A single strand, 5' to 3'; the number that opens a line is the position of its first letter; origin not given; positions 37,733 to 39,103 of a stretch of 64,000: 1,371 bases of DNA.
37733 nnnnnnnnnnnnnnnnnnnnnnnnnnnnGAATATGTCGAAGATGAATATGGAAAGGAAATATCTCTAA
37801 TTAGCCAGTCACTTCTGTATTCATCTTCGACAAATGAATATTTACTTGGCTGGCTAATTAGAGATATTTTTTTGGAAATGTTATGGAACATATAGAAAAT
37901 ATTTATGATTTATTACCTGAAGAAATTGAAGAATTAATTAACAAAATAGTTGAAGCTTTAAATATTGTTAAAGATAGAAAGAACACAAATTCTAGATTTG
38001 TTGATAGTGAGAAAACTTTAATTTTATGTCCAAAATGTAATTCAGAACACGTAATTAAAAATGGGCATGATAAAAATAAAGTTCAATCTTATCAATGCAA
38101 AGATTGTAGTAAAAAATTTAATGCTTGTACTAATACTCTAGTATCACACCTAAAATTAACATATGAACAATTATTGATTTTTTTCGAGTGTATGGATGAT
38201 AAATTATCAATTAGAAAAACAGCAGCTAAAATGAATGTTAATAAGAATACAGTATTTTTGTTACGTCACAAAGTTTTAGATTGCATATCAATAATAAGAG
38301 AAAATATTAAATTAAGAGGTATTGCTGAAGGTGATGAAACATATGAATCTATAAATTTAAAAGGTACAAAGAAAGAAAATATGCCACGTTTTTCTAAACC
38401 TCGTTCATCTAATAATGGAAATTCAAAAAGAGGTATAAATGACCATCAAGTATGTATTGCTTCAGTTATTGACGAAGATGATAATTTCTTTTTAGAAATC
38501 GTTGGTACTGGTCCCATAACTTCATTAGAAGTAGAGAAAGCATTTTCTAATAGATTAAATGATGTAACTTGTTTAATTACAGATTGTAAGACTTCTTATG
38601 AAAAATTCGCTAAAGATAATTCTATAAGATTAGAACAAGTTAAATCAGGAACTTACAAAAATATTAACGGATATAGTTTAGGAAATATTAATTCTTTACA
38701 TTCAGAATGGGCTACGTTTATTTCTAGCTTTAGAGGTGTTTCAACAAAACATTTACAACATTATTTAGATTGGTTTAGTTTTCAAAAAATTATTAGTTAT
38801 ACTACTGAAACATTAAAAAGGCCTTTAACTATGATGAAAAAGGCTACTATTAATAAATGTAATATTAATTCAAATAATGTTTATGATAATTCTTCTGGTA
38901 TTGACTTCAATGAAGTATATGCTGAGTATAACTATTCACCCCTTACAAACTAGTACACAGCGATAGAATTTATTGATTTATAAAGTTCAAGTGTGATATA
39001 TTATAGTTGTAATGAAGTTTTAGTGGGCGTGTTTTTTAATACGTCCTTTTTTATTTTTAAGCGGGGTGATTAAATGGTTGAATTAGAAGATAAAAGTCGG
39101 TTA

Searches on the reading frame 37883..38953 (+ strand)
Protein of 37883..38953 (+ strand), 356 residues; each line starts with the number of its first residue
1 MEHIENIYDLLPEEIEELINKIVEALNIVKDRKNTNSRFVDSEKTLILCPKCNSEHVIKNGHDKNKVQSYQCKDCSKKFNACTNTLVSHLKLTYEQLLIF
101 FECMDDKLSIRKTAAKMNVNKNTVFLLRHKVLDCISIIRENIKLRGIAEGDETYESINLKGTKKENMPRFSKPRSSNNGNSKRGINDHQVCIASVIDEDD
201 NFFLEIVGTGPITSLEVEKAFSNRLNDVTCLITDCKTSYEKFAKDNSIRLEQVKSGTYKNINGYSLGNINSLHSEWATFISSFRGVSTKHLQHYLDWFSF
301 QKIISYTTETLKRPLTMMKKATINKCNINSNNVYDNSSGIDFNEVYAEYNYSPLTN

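Call 20: search_protein_families(library=pfam, proteins=[window:37883-38953:+], max_evalue=0.001)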
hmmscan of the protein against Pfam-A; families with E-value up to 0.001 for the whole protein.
window:37883-38953:+ (356 aa): 2 families
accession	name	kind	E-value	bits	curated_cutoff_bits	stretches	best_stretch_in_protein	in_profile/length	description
PF03811.18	Zn_ribbon_InsA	-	2.2e-05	24.5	26.1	1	47-75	6-34/35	InsA N-terminal domain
PF12762.13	DDE_Tnp_IS1595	-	2.9e-05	24.5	27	1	143-301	1-151/153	ISXO2-like transposase domain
